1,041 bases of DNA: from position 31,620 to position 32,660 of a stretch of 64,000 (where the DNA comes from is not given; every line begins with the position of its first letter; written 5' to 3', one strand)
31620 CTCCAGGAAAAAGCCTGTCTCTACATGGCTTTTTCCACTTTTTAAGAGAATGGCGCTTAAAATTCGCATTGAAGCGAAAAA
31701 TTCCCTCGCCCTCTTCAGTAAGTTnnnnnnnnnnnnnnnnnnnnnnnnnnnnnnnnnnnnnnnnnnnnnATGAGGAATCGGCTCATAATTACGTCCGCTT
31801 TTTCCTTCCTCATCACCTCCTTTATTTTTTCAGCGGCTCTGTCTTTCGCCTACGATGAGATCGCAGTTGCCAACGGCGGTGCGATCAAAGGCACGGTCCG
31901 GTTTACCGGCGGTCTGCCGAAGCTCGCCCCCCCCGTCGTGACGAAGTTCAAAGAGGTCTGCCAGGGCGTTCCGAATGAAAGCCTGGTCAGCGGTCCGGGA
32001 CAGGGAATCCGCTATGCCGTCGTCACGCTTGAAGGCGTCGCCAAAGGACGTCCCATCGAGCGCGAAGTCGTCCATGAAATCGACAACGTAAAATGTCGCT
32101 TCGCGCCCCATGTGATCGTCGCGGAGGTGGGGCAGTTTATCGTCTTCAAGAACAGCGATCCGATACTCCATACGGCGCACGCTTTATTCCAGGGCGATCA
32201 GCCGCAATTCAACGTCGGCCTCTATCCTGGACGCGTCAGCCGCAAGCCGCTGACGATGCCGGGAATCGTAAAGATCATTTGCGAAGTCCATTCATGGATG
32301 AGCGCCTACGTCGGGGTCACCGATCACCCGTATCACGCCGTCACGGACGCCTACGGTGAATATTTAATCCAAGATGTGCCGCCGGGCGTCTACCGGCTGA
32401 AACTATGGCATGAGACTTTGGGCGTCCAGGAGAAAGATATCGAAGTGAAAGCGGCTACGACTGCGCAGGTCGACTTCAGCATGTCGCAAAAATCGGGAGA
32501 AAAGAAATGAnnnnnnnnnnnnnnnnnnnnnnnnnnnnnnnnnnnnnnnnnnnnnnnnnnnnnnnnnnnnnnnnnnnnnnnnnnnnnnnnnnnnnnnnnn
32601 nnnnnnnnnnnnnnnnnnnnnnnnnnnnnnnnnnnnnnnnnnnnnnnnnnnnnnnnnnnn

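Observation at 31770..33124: Tandem paralogs fusing an amicyanin-like type-1 copper site (C-x2-H-x2-M) to a carboxypeptidase-regulatory-like domain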

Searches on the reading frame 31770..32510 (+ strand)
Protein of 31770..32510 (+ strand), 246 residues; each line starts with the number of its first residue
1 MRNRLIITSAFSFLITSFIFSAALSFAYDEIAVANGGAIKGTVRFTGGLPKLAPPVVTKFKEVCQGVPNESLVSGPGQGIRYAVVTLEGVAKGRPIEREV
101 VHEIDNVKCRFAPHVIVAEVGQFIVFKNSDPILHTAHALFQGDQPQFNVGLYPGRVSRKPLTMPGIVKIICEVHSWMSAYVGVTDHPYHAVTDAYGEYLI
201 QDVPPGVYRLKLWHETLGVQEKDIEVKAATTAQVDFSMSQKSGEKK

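Call 3: search_protein_families(library=pfam, proteins=[window:31770-32510:+], max_evalue=1)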
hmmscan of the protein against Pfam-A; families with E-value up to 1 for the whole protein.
window:31770-32510:+ (246 aa): 4 families
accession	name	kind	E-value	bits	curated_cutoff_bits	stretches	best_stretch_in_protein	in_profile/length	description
PF13620.12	CarboxypepD_reg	-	7.1e-08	33.1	32.3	1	183-238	21-81/82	Carboxypeptidase regulatory-like domain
PF14686.12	fn3_3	-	6.8e-07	29.4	24.4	1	168-233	10-74/75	Polysaccharide lyase family 4, domain II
PF13715.12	CarbopepD_reg_2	-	2e-05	24.9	32.2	1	179-242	17-80/88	CarboxypepD_reg-like domain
PF09430.16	EMC7_beta-sandw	-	0.066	13.8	26.6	1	184-231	17-64/122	ER membrane protein complex subunit 7, beta-sandwich domain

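Call 4: search_protein_families(library=ncbifam, proteins=[window:31770-32510:+], max_evalue=1)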
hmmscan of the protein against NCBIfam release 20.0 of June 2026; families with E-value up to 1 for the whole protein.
window:31770-32510:+ (246 aa): 1 family
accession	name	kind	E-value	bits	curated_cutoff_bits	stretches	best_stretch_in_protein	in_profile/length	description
NF033904.1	LlsX_fam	subfamily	0.11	12.6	29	1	2-36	3-37/90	LlsX family protein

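Call 8: find_homologous_proteins(query=window:31770-32510:+)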
Query window:31770-32510:+ (246 aa): 790 proteins with E <= 0.001 among 1093 candidates; the best 120 are listed.
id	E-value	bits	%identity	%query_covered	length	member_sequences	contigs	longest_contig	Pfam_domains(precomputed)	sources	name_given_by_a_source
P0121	3.6e-161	552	100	100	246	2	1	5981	PF14686.13,PF13620.13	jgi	jgi:plastocyanin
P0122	3.1e-141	487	87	100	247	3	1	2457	PF14686.13,PF13620.13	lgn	-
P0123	1.0e-130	452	79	100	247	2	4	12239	PF13620.13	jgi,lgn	jgi:plastocyanin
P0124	2.6e-130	451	79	100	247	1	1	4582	PF13620.13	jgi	-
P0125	3.5e-129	447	79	100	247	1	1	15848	PF13715.13,PF13620.13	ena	-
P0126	3.8e-124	431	82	90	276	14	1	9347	PF14686.13,PF13620.13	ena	-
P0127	4.9e-121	420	76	95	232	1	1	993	PF13715.13,PF13620.13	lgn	-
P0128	2.2e-120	418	72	100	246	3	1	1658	PF14686.13,PF13620.13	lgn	-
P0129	2.2e-120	418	76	93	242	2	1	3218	PF14686.13,PF13620.13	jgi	jgi:plastocyanin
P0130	9.3e-120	416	73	98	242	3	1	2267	PF13620.13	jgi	jgi:plastocyanin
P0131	1.2e-118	413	72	99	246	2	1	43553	PF13715.13,PF14686.13,PF13620.13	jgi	jgi:plastocyanin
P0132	1.1e-116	406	74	95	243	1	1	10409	PF13620.13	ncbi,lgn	-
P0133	4.3e-116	404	73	91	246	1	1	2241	PF13715.13,PF13620.13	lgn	-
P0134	8.7e-114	397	71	94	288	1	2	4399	PF13715.13,PF14686.13,PF13620.13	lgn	-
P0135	3.3e-113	395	69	99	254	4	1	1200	PF13715.13,PF13620.13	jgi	jgi:plastocyanin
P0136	6.3e-113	394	73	90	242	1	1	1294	PF13715.13,PF13620.13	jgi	-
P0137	7.6e-113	394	71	97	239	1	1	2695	PF13715.13,PF13620.13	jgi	jgi:plastocyanin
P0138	8.9e-113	393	72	98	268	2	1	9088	PF13715.13,PF13620.13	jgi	jgi:plastocyanin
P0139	2.7e-112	392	68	100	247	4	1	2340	PF13715.13,PF13620.13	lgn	-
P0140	4.6e-112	391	70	98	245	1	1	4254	PF13715.13,PF13620.13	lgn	-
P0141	6.1e-112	391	69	98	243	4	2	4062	PF13715.13,PF13620.13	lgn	-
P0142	8.7e-112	390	69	98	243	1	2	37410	PF13715.13,PF13620.13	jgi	jgi:plastocyanin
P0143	1.4e-111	390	69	98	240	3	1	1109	PF13715.13,PF14686.13,PF13620.13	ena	-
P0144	2.7e-111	389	70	97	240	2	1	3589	PF13620.13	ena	-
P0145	8.0e-111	387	68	94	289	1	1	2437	PF14686.13,PF13620.13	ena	-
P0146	1.6e-110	386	69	98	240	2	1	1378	PF13715.13,PF14686.13,PF13620.13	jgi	jgi:plastocyanin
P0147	2.7e-110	385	69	97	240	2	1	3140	PF13620.13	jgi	jgi:plastocyanin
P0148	3.4e-110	385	74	90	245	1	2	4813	PF13715.13,PF13620.13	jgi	jgi:plastocyanin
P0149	1.3e-109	383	69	98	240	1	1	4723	PF13715.13,PF14686.13,PF13620.13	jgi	jgi:plastocyanin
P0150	4.0e-109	381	71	93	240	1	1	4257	PF13715.13,PF13620.13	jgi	jgi:plastocyanin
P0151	4.7e-109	381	68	98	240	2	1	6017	PF13715.13,PF13620.13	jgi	jgi:plastocyanin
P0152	7.2e-109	381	71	91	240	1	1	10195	PF13715.13,PF14686.13,PF13620.13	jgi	jgi:plastocyanin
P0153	8.8e-109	380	70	96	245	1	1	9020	PF13715.13,PF13620.13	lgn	-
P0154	1.5e-108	380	69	95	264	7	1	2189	PF13715.13,PF13620.13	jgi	jgi:plastocyanin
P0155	2.4e-108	379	68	98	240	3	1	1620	PF13715.13,PF13620.13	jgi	jgi:plastocyanin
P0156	2.8e-108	379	70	95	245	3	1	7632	PF13715.13,PF14686.13,PF13620.13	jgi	jgi:plastocyanin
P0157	3.5e-108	378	70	95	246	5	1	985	PF13715.13,PF13620.13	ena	-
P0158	5.2e-108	378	61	98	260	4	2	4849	PF13715.13,PF14686.13,PF13620.13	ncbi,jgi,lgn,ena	-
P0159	6.6e-108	377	70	94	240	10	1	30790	PF13715.13,PF13620.13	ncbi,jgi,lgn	-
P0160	1.4e-107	376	66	99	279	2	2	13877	PF13715.13,PF13620.13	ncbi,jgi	jgi:plastocyanin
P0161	1.5e-107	376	68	97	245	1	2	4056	PF13715.13,PF14686.13,PF13620.13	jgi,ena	-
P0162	1.9e-107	376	65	98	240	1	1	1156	PF13715.13,PF14686.13,PF13620.13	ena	-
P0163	2.1e-107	376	67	98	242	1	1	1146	PF13715.13,PF14686.13,PF13620.13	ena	-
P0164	3.1e-107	375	69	96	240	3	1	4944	PF13715.13,PF14686.13,PF13620.13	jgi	jgi:plastocyanin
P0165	8.9e-107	374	70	91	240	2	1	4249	PF13715.13,PF14686.13,PF13620.13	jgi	jgi:plastocyanin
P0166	2.3e-106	372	70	89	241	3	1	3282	PF13715.13,PF14686.13,PF13620.13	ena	-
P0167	3.2e-106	372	71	91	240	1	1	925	PF14686.13,PF13620.13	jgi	-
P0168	8.3e-106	371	68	93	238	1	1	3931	PF14686.13,PF13620.13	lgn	-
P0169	1.3e-105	370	64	100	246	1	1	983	PF14686.13,PF13620.13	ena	-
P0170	1.5e-105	370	72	88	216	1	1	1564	PF13715.13,PF13620.13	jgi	jgi:plastocyanin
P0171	1.9e-105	369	72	88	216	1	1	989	PF13715.13,PF13620.13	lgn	-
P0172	2.7e-105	369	65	95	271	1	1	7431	PF13620.13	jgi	jgi:plastocyanin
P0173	4.6e-105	368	66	95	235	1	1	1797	PF14686.13,PF13620.13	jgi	jgi:plastocyanin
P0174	4.6e-105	368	66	95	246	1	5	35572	PF14686.13,PF13620.13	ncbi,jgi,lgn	ncbi:MAG TPA: carboxypeptidase regulatory-like domain-containing protein [Candidatus Binatia bacteri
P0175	5.3e-105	368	65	96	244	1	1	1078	PF14686.13,PF13620.13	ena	-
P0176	6.2e-105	368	69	93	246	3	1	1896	PF13715.13,PF14686.13,PF13620.13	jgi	jgi:plastocyanin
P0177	8.3e-105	367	66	95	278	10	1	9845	PF13715.13,PF13620.13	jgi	jgi:plastocyanin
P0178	1.2e-104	367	66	95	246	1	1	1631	PF14686.13,PF13620.13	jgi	jgi:plastocyanin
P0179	1.6e-104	366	68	93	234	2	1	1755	PF14686.13,PF13620.13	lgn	-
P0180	1.9e-104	366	68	93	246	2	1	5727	PF13715.13,PF13620.13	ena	-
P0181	2.0e-104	366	63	100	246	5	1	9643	PF13715.13,PF14686.13,PF13620.13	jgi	jgi:plastocyanin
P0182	2.2e-104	366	64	100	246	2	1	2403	PF13715.13,PF14686.13,PF13620.13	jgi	jgi:plastocyanin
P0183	2.2e-104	366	66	97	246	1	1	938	PF13715.13,PF13620.13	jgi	jgi:plastocyanin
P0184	2.8e-104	366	67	96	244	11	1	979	PF13715.13,PF13620.13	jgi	jgi:plastocyanin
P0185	3.4e-104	365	68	93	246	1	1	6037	PF13715.13,PF13620.13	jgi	-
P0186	3.7e-104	365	66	96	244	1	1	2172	PF13715.13,PF13620.13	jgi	jgi:plastocyanin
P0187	4.0e-104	365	68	93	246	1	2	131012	PF13715.13,PF13620.13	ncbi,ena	-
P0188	4.3e-104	365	63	100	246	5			PF13620.13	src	-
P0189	5.0e-104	365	65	96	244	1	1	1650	PF13715.13,PF13620.13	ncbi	ncbi:MAG: carboxypeptidase regulatory-like domain-containing protein [Candidatus Binatia bacterium]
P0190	5.1e-104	365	67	93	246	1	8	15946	PF13715.13,PF14686.13,PF13620.13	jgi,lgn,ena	jgi:plastocyanin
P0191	5.5e-104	365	65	96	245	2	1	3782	PF13715.13,PF13620.13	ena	-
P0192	5.7e-104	365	66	96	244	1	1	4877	PF13715.13,PF13620.13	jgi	jgi:plastocyanin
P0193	7.6e-104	364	68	93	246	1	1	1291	PF13715.13,PF13620.13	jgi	jgi:plastocyanin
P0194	8.1e-104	364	66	96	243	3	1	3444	PF13715.13,PF13620.13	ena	-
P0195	1.0e-103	364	64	100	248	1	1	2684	PF13715.13,PF13620.13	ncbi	-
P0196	1.1e-103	364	65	95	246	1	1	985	PF13715.13,PF13620.13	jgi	jgi:plastocyanin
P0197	1.2e-103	364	66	97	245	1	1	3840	PF13715.13,PF14686.13,PF13620.13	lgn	-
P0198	1.2e-103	364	65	98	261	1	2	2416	PF13715.13,PF13620.13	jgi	jgi:plastocyanin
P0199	1.4e-103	363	63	100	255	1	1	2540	PF13715.13,PF13620.13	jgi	jgi:plastocyanin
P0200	1.6e-103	363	63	100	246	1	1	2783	PF13715.13,PF14686.13,PF13620.13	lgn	-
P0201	1.6e-103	363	62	100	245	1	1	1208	PF13715.13,PF13620.13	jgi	jgi:plastocyanin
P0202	1.7e-103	363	63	100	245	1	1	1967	PF13715.13,PF13620.13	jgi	jgi:plastocyanin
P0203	1.8e-103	363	67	89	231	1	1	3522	PF13715.13,PF13620.13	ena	-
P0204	1.8e-103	363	63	100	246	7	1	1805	PF14686.13,PF13620.13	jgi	jgi:plastocyanin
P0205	2.2e-103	363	67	96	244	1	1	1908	PF13715.13,PF13620.13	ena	-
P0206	2.6e-103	362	63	100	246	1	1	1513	PF13715.13,PF13620.13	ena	-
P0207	2.7e-103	362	65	93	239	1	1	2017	PF13715.13,PF14686.13,PF13620.13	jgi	jgi:plastocyanin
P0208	2.7e-103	362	64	100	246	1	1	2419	PF13715.13,PF14686.13,PF13620.13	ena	-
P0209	3.1e-103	362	63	100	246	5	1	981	PF13715.13,PF13620.13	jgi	jgi:plastocyanin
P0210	3.2e-103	362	64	97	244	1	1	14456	PF13715.13,PF14686.13,PF13620.13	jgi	jgi:plastocyanin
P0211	3.3e-103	362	67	91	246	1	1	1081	PF13715.13,PF14686.13,PF13620.13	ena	-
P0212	3.3e-103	362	64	95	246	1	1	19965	PF13715.13,PF13620.13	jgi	-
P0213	3.5e-103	362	62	100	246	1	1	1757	PF13715.13,PF14686.13,PF13620.13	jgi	jgi:plastocyanin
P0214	3.7e-103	362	70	93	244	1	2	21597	PF13715.13,PF13620.13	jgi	jgi:plastocyanin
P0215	4.3e-103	362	67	91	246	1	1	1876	PF13715.13,PF14686.13,PF13620.13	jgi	jgi:plastocyanin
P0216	4.5e-103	362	62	100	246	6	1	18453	PF13715.13,PF14686.13,PF13620.13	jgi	jgi:plastocyanin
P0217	4.8e-103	362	62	100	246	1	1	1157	PF13715.13,PF13620.13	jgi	jgi:plastocyanin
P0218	4.8e-103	362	62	100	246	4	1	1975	PF13715.13,PF13620.13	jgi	-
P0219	5.2e-103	361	67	93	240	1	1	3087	PF13715.13,PF13620.13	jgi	jgi:plastocyanin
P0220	5.3e-103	361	64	95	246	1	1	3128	PF13715.13,PF14686.13,PF13620.13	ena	-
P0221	5.4e-103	361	63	100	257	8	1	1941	PF13715.13,PF14686.13,PF13620.13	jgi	-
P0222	5.7e-103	361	63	100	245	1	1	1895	PF13715.13,PF14686.13,PF13620.13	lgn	-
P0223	7.0e-103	361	64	100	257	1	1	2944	PF13715.13,PF14686.13,PF13620.13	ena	-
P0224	7.2e-103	361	66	93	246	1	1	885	PF13715.13,PF13620.13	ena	-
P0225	7.8e-103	361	68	93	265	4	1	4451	PF13715.13,PF14686.13,PF13620.13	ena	-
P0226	7.8e-103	361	66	96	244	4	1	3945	PF13715.13,PF13620.13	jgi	-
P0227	8.1e-103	361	62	100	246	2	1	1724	PF13715.13,PF13620.13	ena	-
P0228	8.1e-103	361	63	100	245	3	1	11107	PF13715.13,PF13620.13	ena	-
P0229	9.0e-103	361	68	93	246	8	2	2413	PF13715.13,PF13620.13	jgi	-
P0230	9.1e-103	361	63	100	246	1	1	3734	PF13715.13,PF14686.13,PF13620.13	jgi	-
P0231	9.9e-103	361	64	98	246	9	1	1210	PF13715.13,PF14686.13,PF13620.13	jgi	jgi:plastocyanin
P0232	1.1e-102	360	58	100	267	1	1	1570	PF14686.13,PF13620.13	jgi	jgi:hypothetical protein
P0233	1.1e-102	360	66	95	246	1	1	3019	PF13715.13,PF13620.13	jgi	jgi:plastocyanin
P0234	1.1e-102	360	67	95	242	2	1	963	PF14686.13,PF13620.13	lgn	-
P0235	1.2e-102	360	63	100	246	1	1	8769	PF13620.13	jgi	jgi:plastocyanin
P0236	1.3e-102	360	68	93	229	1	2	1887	PF13715.13,PF14686.13,PF13620.13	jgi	jgi:plastocyanin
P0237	1.3e-102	360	61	100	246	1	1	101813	PF13715.13,PF13620.13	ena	-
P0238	1.3e-102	360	62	100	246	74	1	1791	PF13715.13,PF13620.13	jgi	jgi:plastocyanin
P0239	1.4e-102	360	66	93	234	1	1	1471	PF13715.13,PF14686.13,PF13620.13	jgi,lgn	jgi:plastocyanin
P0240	1.4e-102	360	65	99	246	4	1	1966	PF13715.13,PF13620.13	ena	-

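Call 21: predict_structure(alignment_id=A2)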
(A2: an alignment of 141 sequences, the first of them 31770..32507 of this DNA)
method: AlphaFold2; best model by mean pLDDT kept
length: 246 residues; sequences in the alignment: 141
mean_pLDDT: 87.1   pTM: 0.81
mean pLDDT of the five models: 87.1, 86.4, 86.3, 85.6, 84.3
residues with pLDDT >= 90: 126; 70-90: 96; 50-70: 19; < 50: 5
segments of 3 or more residues with pLDDT < 50: 242-246
pLDDT, mean of each block of 10 residues (from residue 1): 63 77 66 92 92 87 87 92 95 87 91 94 90 87 75 83 90 91 95 97 96 95 97 95 46
secondary structure, 60 per line:
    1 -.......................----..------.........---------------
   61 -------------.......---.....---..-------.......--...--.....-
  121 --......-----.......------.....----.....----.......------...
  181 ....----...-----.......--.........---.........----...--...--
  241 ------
elements in order: H2-24 E37-45 E84-88 E101-107 E110-112 E115-119 E123-128 E134-140 E147-151 E156-160 E165-171 E178-184 E189-191 E197-203 E206-214 E218-226 E231-233 E236-238

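Call 28: fold_search(model_id=the predicted structure, library=pdb)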
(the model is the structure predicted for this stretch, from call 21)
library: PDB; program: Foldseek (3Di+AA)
matches with E <= 10: 1311; with E <= 0.001: 78
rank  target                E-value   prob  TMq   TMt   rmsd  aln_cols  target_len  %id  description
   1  6hbe_A                8.6e-06  1.00  0.33  0.20   6.2       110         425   24  Cu-containing nitrite reductase (NirK) from Thermus scotoductus SA-01 (released 2019-01-23)
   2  6hbe_C                1.6e-05  1.00  0.33  0.20   6.2       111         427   27  Cu-containing nitrite reductase (NirK) from Thermus scotoductus SA-01 (released 2019-01-23)
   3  5ysg_C                2.1e-05  1.00  0.31  0.61   3.0        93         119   20  X-ray Crystal Structure of Pseudoazurin Met16Gly Variant, Reduced Form. (released 2018-11-14)
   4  2ux6                  3.2e-05  1.00  0.30  0.58   3.5        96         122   19  Pseudoazurin with engineered amicyanin ligand loop, oxidized form, pH 7.5 (released 2007-08-21)
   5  5u7n_G                3.2e-05  1.00  0.30  0.60   3.2        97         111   25  CRYSTAL STRUCTURE OF A CHIMERIC CUA DOMAIN (SUBUNIT II) OF CYTOCHROME BA3 FROM THERMUS THERMOPHILUS WITH THE AMICYANIN (released 2017-11-22)
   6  1adw_A                3.4e-05  1.00  0.30  0.57   3.3        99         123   22  PSEUDOAZURIN (released 1997-05-15)
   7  1iuz                  3.8e-05  1.00  0.30  0.71   2.6        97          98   21  PLASTOCYANIN (released 1997-08-20)
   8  5fc9_A                4.0e-05  1.00  0.30  0.74   3.0        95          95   20  Novel Purple Cupredoxin from Nitrosopumilus maritimus (released 2016-05-11)
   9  5u7n_B                4.0e-05  1.00  0.29  0.57   3.2        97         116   25  CRYSTAL STRUCTURE OF A CHIMERIC CUA DOMAIN (SUBUNIT II) OF CYTOCHROME BA3 FROM THERMUS THERMOPHILUS WITH THE AMICYANIN (released 2017-11-22)
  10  4hcg_B                4.2e-05  1.00  0.29  0.70   3.4        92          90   20  Uncharacterized Cupredoxin-like Domain Protein Cupredoxin_1 with Zinc bound from Bacillus anthracis (released 2012-10-17)
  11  5u7n_F                4.5e-05  1.00  0.30  0.61   3.2        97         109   25  CRYSTAL STRUCTURE OF A CHIMERIC CUA DOMAIN (SUBUNIT II) OF CYTOCHROME BA3 FROM THERMUS THERMOPHILUS WITH THE AMICYANIN (released 2017-11-22)
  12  2gb2                  4.7e-05  1.00  0.31  0.69   8.2       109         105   16  The P52G mutant of amicyanin in the Cu(II) state. (released 2006-08-01)
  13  4hcf_B                5.2e-05  1.00  0.29  0.65   6.3        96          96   21  Crystal Structure of Uncharacterized Cupredoxin-like Domain Protein Cupredoxin_1 with Copper Bound from Bacillus anthr (released 2012-10-17)
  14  2idq                  5.8e-05  1.00  0.31  0.69   8.2       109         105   16  Structure of M98A mutant of amicyanin, Cu(II) (released 2007-03-13)
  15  4bwu_A                5.8e-05  1.00  0.30  0.56   3.4        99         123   21  Three-dimensional structure of the K109A mutant of Paracoccus pantotrophus pseudoazurin at pH 5.5 (released 2014-07-16)
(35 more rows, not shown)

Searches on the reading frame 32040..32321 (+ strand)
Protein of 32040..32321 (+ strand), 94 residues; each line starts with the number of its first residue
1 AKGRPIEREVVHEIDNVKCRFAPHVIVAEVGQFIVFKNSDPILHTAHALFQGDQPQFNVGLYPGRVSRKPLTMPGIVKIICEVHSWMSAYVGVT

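Call 31: search_protein_families(library=pfam, proteins=[window:32040-32321:+], max_evalue=1)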
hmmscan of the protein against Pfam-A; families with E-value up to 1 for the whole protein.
seq(94 aa): 0 families
